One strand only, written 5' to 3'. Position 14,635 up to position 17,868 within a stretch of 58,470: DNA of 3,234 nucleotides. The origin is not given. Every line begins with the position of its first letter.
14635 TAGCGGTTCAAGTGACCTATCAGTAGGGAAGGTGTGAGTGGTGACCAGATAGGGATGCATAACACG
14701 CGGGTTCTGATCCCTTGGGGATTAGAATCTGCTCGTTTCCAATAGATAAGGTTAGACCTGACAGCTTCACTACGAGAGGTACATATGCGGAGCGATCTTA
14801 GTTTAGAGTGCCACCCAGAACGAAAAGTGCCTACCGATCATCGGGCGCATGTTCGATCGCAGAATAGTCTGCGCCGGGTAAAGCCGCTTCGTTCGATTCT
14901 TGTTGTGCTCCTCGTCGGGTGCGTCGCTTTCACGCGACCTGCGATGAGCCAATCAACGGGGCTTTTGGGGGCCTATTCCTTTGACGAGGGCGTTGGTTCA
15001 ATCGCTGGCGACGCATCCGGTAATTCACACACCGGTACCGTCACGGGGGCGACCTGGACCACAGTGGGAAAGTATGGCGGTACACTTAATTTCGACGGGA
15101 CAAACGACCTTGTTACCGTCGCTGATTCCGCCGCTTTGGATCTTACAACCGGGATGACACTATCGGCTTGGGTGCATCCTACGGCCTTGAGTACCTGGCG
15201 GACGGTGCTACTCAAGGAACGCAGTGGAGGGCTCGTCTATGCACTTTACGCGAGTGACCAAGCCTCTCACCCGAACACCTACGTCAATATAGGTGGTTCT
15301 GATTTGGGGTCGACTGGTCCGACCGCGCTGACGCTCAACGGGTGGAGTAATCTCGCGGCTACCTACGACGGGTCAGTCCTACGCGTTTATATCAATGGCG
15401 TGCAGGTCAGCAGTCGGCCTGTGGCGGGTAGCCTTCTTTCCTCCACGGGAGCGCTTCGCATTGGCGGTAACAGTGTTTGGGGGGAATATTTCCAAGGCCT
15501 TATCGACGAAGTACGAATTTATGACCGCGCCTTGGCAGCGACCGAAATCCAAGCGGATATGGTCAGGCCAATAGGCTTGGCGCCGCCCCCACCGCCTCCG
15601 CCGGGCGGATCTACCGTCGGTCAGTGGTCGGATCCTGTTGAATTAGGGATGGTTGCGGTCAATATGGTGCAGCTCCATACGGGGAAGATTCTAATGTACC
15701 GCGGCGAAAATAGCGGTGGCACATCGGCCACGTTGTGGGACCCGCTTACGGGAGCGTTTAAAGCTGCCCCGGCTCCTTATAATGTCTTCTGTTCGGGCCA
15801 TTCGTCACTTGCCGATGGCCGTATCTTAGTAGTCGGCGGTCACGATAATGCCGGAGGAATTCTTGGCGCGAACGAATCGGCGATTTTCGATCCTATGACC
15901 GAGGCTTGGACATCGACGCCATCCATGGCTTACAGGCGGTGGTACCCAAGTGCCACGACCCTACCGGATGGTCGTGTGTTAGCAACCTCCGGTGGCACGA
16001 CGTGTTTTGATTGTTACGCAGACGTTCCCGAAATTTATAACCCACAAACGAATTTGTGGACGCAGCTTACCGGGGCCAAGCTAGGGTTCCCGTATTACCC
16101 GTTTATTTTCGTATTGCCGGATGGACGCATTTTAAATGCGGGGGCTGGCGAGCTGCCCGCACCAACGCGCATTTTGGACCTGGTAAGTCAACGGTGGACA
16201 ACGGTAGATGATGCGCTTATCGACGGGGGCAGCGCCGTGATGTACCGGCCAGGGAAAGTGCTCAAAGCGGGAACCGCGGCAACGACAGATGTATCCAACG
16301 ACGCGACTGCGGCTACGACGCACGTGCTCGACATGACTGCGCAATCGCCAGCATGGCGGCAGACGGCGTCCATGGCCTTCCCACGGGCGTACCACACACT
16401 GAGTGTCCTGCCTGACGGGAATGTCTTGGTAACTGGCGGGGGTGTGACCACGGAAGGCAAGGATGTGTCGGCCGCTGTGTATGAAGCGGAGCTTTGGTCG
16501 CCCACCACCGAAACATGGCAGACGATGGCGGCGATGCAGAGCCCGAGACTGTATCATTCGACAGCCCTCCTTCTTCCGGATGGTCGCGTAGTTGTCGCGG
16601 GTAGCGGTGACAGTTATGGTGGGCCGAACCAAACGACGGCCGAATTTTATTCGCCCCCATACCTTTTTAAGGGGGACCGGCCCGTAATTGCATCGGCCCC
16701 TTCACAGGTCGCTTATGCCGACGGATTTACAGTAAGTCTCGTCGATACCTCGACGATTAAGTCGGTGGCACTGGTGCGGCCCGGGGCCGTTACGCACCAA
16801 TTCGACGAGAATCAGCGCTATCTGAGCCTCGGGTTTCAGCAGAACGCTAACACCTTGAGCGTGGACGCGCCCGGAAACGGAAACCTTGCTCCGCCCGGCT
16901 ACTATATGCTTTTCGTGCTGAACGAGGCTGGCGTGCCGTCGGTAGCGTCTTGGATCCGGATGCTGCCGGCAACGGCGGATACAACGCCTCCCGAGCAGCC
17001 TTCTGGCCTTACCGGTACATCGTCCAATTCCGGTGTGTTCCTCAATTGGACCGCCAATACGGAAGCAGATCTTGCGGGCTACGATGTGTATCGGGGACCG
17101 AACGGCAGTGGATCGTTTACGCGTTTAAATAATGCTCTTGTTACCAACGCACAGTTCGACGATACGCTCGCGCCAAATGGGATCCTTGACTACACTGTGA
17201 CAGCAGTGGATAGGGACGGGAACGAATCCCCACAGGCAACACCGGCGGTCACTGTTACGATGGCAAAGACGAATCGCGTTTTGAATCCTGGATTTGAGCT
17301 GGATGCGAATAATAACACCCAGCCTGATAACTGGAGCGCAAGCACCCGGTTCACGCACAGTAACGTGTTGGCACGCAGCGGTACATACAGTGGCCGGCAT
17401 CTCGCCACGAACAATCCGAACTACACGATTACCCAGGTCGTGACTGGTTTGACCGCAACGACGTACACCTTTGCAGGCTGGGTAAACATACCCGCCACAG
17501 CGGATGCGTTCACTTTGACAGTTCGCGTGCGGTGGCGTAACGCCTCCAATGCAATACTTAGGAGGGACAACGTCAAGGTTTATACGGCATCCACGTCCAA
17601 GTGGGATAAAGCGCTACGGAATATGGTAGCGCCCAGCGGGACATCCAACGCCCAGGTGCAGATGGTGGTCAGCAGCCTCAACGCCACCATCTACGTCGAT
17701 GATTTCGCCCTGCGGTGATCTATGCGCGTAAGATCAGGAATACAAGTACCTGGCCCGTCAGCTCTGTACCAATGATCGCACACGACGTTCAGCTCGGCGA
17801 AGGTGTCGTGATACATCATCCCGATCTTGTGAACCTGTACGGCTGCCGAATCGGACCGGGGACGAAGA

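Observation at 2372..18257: Candidate RfaH-driven exoprotein system encoded next to, not inside, the sugar-biosynthesis genes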

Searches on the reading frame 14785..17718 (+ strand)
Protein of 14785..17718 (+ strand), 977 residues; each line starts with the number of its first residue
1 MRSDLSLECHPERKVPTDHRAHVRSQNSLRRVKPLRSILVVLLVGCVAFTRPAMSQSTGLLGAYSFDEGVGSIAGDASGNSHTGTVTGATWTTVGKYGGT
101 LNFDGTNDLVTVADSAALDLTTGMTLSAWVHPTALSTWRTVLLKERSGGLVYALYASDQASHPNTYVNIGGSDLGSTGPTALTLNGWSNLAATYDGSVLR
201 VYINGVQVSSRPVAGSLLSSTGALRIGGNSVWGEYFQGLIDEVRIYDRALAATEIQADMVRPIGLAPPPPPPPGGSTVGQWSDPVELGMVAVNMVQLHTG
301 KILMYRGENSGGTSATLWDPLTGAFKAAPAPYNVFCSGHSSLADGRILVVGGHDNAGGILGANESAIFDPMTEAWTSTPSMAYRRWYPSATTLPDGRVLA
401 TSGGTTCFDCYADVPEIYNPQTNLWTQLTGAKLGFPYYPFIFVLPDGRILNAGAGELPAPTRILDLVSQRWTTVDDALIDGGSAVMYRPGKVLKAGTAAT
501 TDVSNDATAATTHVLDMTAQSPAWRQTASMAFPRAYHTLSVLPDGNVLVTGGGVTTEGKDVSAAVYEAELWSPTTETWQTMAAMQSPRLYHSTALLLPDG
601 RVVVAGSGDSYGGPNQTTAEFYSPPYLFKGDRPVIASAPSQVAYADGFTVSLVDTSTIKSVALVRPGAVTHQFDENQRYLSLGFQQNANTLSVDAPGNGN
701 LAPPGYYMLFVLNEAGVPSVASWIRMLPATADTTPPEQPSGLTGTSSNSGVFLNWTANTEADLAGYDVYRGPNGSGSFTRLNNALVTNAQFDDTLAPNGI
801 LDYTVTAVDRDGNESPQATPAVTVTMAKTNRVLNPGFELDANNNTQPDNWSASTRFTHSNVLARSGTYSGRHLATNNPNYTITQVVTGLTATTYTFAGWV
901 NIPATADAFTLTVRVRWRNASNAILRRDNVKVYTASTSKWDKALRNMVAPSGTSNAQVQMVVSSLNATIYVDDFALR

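Call 4: search_protein_families(library=pfam, proteins=[window:14785-17718:+], max_evalue=0.01)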
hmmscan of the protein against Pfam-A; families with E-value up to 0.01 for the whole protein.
window:14785-17718:+ (977 aa): 11 families
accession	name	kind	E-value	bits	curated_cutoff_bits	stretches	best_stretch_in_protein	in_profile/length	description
PF13385.13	Laminin_G_3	-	1e-32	113.8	27.6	1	104-256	1-151/151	Concanavalin A-like lectin/glucanases superfamily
PF09118.17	GO-like_E_set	-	9.2e-28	96.9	25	1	632-726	1-100/100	Galactose oxidase-like, Early set domain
PF13964.12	Kelch_6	-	5.3e-20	71.1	25.3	2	533-588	1-50/50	Kelch motif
PF07250.17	Glyoxal_oxid_N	-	3e-14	53.3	37.5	1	317-449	50-183/243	Glyoxal oxidase N-terminus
PF13418.12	Kelch_4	-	9e-11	42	21.6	1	533-584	1-47/49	Galactose oxidase, central domain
PF24681.1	Kelch_KLHDC2_KLHL20_DRC7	-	4.5e-10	39.7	50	2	337-429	105-195/221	KLHDC2/KLHL20/DRC7 Kelch-repeats domain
PF07646.21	Kelch_2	-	1.8e-09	37.5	21.3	0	340-381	7-47/48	Kelch motif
PF24981.1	Beta-prop_ATRN-LZTR1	-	1.7e-08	34.5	50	1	514-606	125-219/289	Attractin/LZTR1 beta-propeller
PF25210.1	Kelch_FKB95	-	5.1e-08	33.3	70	1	510-606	56-148/268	FKB95, Kelch-repeats domain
PF01344.31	Kelch_1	-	2.2e-07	30.7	20.1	0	344-381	11-45/46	Kelch motif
PF13415.12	Kelch_3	-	0.00031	21.3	22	0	546-595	2-47/48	Galactose oxidase, central domain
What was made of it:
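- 14785..17718 (+): LamG copper radical oxidase (977 aa). LamG is at 15094-15552, the catalytic propeller plus E-set at about 15625-16974, and the shared tail at 16981-17715. Pfam hits (call 4).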

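Call 8: search_protein_families(library=ncbifam, proteins=[window:14785-17718:+], max_evalue=0.001)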
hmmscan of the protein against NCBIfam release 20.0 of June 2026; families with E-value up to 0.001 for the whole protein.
window:14785-17718:+ (977 aa): 4 families
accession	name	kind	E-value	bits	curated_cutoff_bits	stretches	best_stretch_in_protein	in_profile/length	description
NF052501.1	RdCuOxGlxASco2837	equivalog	5.9e-83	279.2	800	2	361-725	263-643/645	radical copper oxidase GlxA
NF052521.1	TafC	equivalog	7.4e-16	58.2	410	1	89-256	183-357/373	TafC family fimbrial protein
TIGR02608.1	delta_60_rpt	domain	4.6e-10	39.2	76.5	0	595-612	7-23/55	delta-60 repeat domain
NF010730.0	PRK14131.1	subfamily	0.00024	20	416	0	510-606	58-154/384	N-acetylneuraminate epimerase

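Call 14: find_encoding_contigs(protein=window:14785-17718:+, flank=10000, max_places=5)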
Protein window:14785-17718:+ (977 aa): 1 contig read that carries it; 1 place shown.
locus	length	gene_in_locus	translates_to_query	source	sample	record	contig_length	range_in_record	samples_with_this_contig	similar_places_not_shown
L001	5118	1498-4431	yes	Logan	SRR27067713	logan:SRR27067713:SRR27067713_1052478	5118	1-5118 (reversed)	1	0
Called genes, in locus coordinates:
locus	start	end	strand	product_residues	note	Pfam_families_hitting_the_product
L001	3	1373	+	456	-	?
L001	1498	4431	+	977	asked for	PF13385:Laminin_G_3, PF07250:Glyoxal_oxid_N, PF07646:Kelch_2 (faint), PF13418:Beta-prop_TYW4 (faint), PF13415:Beta-prop_FBX42 (faint), PF13964:Beta-prop_Calicin (faint), PF07250:Glyoxal_oxid_N, PF09118:GO-like_E_set, +4 more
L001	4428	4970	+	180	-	PF25084:LbH_EIF2B (faint), PF25087:GMPPB_C (faint), PF00132:Hexapep, PF14602:Hexapep_2 (weak)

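Call 93: find_homologous_proteins(query=window:14785-17718:+, max_evalue=1e-20)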
Query window:14785-17718:+ (977 aa): 2247 proteins with E <= 1e-20 among 8000 candidates; the best 120 are listed.
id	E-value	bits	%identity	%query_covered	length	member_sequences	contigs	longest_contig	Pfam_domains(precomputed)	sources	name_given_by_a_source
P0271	0.0e+0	2083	100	95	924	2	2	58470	PF07646.22,PF13418.13,PF07250.18,PF13964.13,PF24681.2,PF13415.13,PF13385.14,PF09118.18,PF24981.2,PF01344.32,PF25210.2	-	-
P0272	0.0e+0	1493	59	81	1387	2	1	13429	PF07646.22,PF13418.13,PF13415.13,PF06439.19,PF17957.8,PF13385.14,PF09118.18,PF24981.2,PF01344.32,PF02973.23,PF25210.2,PF02210.32,PF07250.18,PF13964.13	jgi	jgi:Concanavalin A-like lectin/glucanases superfamily/Galactose oxidase-like, Early set domain/Bacte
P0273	0.0e+0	1438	69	80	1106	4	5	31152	PF07646.22,PF13418.13,PF24681.2,PF13415.13,PF17957.8,PF13385.14,PF13750.13,PF09118.18,PF24981.2,PF01344.32,PF25210.2,PF07250.18,PF13964.13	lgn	-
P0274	0.0e+0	1409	68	79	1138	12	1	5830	PF07646.22,PF13418.13,PF24681.2,PF13415.13,PF17957.8,PF13385.14,PF09118.18,PF24981.2,PF01344.32,PF02973.23,PF25210.2,PF07250.18,PF13964.13,PF19077.7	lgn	-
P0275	0.0e+0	1406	68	78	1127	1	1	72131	PF07646.22,PF13418.13,PF24681.2,PF13415.13,PF17957.8,PF13385.14,PF09118.18,PF24981.2,PF01344.32,PF25210.2,PF07250.18,PF13964.13,PF25833.1,PF19077.7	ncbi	-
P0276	0.0e+0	1404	70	75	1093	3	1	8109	PF07646.22,PF13418.13,PF24681.2,PF13415.13,PF17957.8,PF13385.14,PF09118.18,PF24981.2,PF01344.32,PF25210.2,PF07250.18,PF13964.13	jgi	jgi:concanavalin A-like lectin/glucanase superfamily protein/galactose oxidase-like protein/Big-like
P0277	0.0e+0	1402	60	55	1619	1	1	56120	PF07646.22,PF13418.13,PF24681.2,PF07953.21,PF17957.8,PF13385.14,PF09118.18,PF01344.32,PF02973.23,PF25210.2,PF02210.32,PF07250.18,PF13964.13,PF22925.4,PF19077.7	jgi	jgi:hypothetical protein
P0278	0.0e+0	1400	66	81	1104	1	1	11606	PF07646.22,PF13418.13,PF24681.2,PF13415.13,PF17957.8,PF13385.14,PF09118.18,PF24981.2,PF01344.32,PF25210.2,PF07250.18,PF13964.13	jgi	jgi:hypothetical protein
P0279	0.0e+0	1391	47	78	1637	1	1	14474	PF07646.22,PF13418.13,PF13415.13,PF17957.8,PF13385.14,PF13750.13,PF09118.18,PF24981.2,PF01344.32,PF02973.23,PF25210.2,PF02210.32,PF07250.18,PF13964.13,PF13205.13,PF19077.7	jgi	jgi:hypothetical protein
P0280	0.0e+0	1388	56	58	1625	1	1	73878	PF07646.22,PF13418.13,PF13415.13,PF17957.8,PF13385.14,PF09118.18,PF24981.2,PF01344.32,PF02973.23,PF25210.2,PF02210.32,PF07250.18,PF13964.13,PF13205.13,PF19077.7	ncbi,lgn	-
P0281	0.0e+0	1387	63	84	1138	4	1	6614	PF07646.22,PF13418.13,PF24681.2,PF13415.13,PF17957.8,PF13385.14,PF09118.18,PF24981.2,PF01344.32,PF02973.23,PF25210.2,PF07250.18,PF13964.13,PF19077.7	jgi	jgi:hypothetical protein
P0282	0.0e+0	1384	66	80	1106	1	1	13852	PF07646.22,PF13418.13,PF24681.2,PF13415.13,PF17957.8,PF13385.14,PF09118.18,PF24981.2,PF01344.32,PF25210.2,PF07250.18,PF13964.13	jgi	jgi:hypothetical protein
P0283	0.0e+0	1382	66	81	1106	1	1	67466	PF07646.22,PF13418.13,PF24681.2,PF13415.13,PF17957.8,PF13385.14,PF13750.13,PF09118.18,PF24981.2,PF01344.32,PF25210.2,PF07250.18,PF13964.13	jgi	jgi:hypothetical protein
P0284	0.0e+0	1379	65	82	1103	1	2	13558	PF07646.22,PF13418.13,PF24681.2,PF13415.13,PF17957.8,PF13385.14,PF13750.13,PF09118.18,PF24981.2,PF01344.32,PF25210.2,PF07250.18,PF13964.13,PF19077.7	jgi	jgi:hypothetical protein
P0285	0.0e+0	1377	45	79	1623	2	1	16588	PF07646.22,PF13418.13,PF24681.2,PF13415.13,PF17957.8,PF13385.14,PF09118.18,PF01344.32,PF02973.23,PF25210.2,PF02210.32,PF00054.31,PF07250.18,PF13964.13,PF13205.13,PF19077.7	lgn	-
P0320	0.0e+0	1070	67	70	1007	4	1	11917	PF13313.12,PF07646.22,PF13418.13,PF24681.2,PF13415.13,PF13385.14,PF09118.18,PF24981.2,PF01344.32,PF25210.2,PF07250.18,PF13964.13,PF13205.13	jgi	jgi:hypothetical protein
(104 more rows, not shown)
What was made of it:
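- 14785..17718 (+): The LamG-oxidase architecture is common, with 2247 hits at E <= 1e-20 (call 93).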

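Call 94: find_encoding_contigs(protein=P0275, flank=10000, max_places=2)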
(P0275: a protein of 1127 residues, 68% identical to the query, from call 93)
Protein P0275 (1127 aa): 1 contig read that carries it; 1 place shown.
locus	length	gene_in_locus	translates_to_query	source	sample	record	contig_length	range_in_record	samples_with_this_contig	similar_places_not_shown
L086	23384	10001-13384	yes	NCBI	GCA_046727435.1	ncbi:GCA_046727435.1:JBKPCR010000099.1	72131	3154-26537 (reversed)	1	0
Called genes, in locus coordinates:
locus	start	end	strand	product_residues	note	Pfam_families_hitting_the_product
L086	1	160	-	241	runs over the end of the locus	-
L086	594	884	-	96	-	-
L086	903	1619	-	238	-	PF13385:Laminin_G_3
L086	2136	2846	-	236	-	PF00041:fn3 (weak), PF18911:PKD_4, PF00801:PKD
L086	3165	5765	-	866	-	PF19501:PcRGLX_1st, PF21345:PcRGLX_2nd (weak)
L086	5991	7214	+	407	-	PF13439:Glyco_transf_4 (faint), PF13692:Glyco_trans_1_4, PF00534:Glycos_transf_1, PF13524:Glyco_trans_1_2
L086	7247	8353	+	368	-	PF13439:Glyco_transf_4, PF20706:GT4-conflict (faint), PF00534:Glycos_transf_1, PF13692:Glyco_trans_1_4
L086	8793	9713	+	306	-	-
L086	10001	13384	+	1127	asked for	PF13385:Laminin_G_3, PF13418:Beta-prop_TYW4 (faint), PF24681:Kelch_KLHDC2_KLHL20_DRC7 (weak), PF07250:Glyoxal_oxid_N, PF07250:Glyoxal_oxid_N, PF09118:GO-like_E_set, PF17957:Big_7, PF13385:Laminin_G_3, +8 more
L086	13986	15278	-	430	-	PF00078:RVT_1, PF08388:GIIM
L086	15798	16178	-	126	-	PF01609:DDE_Tnp_1, PF13359:DDE_Tnp_4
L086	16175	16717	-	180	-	PF13613:HTH_Tnp_4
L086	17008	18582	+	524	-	PF10082:BBP2_2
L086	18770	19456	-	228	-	PF00041:fn3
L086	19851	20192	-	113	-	PF07238:PilZ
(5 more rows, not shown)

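Call 95: find_encoding_contigs(protein=P0320, flank=10000, max_places=2)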
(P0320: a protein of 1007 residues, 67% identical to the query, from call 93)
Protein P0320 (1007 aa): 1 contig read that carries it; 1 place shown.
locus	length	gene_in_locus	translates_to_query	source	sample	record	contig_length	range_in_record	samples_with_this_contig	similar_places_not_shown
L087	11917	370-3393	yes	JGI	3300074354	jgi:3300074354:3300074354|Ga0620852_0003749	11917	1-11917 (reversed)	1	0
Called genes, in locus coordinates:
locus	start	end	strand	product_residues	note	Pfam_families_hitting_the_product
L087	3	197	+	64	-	?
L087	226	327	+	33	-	-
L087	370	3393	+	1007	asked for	PF13385:Laminin_G_3, PF25210:Kelch_FKB95 (faint), PF07250:Glyoxal_oxid_N, PF24681:Kelch_KLHDC2_KLHL20_DRC7, PF07250:Glyoxal_oxid_N, PF09118:GO-like_E_set, PF13205:Big_5, PF13313:DUF4082, +6 more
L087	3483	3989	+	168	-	PF25084:LbH_EIF2B (weak), PF25087:GMPPB_C (faint), PF00132:Hexapep, PF14602:Hexapep_2 (weak)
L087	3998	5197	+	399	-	PF01408:GFO_IDH_MocA, PF02894:GFO_IDH_MocA_C, PF22725:GFO_IDH_MocA_C3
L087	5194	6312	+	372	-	PF00155:Aminotran_1_2 (weak), PF01041:DegT_DnrJ_EryC1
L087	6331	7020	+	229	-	PF25084:LbH_EIF2B (faint), PF00132:Hexapep (weak), PF14602:Hexapep_2 (faint), PF00132:Hexapep, PF25087:GMPPB_C (weak)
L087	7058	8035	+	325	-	PF01073:3Beta_HSD, PF01370:Epimerase, PF02719:Polysacc_synt_2, PF03435:Sacchrp_dh_NADP (faint), PF04321:RmlD_sub_bind, PF05368:NmrA, PF16363:GDP_Man_Dehyd, PF13460:NAD_binding_10, +1 more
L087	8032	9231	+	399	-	PF00155:Aminotran_1_2, PF00266:Aminotran_5 (faint), PF01041:DegT_DnrJ_EryC1, PF01053:Cys_Met_Meta_PP (weak)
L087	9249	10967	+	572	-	PF02706:Wzz (weak)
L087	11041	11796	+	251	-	PF10609:ParA (weak), PF13614:AAA_31 (weak), PF01656:CbiA (weak)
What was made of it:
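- The oxidase-DUF4082 fusion occupies the same slot in an independent contig (call 95).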

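Call 96: find_encoding_contigs(protein=P0273, flank=10000, max_places=2)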
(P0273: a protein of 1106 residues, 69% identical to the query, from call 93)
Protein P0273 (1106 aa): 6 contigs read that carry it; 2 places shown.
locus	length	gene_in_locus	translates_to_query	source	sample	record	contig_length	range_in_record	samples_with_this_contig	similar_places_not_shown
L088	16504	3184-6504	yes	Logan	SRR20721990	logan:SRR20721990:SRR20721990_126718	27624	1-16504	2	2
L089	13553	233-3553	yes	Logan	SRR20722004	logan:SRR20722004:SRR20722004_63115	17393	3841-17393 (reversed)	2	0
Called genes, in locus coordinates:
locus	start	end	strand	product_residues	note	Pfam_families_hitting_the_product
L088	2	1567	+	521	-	?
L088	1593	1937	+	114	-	-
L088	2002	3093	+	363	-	PF00535:Glycos_transf_2, PF10111:Glyco_tranf_2_2 (weak), PF13641:Glyco_tranf_2_3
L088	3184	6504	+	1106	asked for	PF13385:Laminin_G_3, PF07250:Glyoxal_oxid_N, PF07646:Kelch_2 (faint), PF24681:Kelch_KLHDC2_KLHL20_DRC7 (weak), PF07250:Glyoxal_oxid_N, PF09118:GO-like_E_set, PF17957:Big_7, PF13385:Laminin_G_3, +7 more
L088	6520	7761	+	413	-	PF13439:Glyco_transf_4, PF00534:Glycos_transf_1, PF13692:Glyco_trans_1_4, PF13524:Glyco_trans_1_2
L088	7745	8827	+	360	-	PF02388:FemAB, PF13480:Acetyltransf_6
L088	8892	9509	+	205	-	PF14602:Hexapep_2 (faint), PF00132:Hexapep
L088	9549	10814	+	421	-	PF13579:Glyco_trans_4_4, PF13439:Glyco_transf_4, PF20706:GT4-conflict, PF00534:Glycos_transf_1, PF13692:Glyco_trans_1_4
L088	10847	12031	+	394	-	PF13469:Sulfotransfer_3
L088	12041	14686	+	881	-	PF19501:PcRGLX_1st, PF21345:PcRGLX_2nd (faint)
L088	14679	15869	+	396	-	PF13439:Glyco_transf_4, PF13579:Glyco_trans_4_4, PF00534:Glycos_transf_1, PF13692:Glyco_trans_1_4, PF13524:Glyco_trans_1_2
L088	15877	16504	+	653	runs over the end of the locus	PF13522:GATase_6, PF12481:DUF3700 (faint), PF13537:GATase_7, PF00733:Asn_synthase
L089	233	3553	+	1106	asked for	PF13385:Laminin_G_3, PF07250:Glyoxal_oxid_N, PF07646:Kelch_2 (faint), PF24681:Kelch_KLHDC2_KLHL20_DRC7 (weak), PF07250:Glyoxal_oxid_N, PF09118:GO-like_E_set, PF17957:Big_7, PF13385:Laminin_G_3, +7 more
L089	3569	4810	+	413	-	PF13439:Glyco_transf_4, PF00534:Glycos_transf_1, PF13692:Glyco_trans_1_4, PF13524:Glyco_trans_1_2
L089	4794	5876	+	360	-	PF02388:FemAB, PF13480:Acetyltransf_6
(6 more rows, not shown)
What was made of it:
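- One is fused to Big_5-DUF4082 directly upstream of the same Hexapep, WbpB-like and DegT cassette (calls 93-96).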
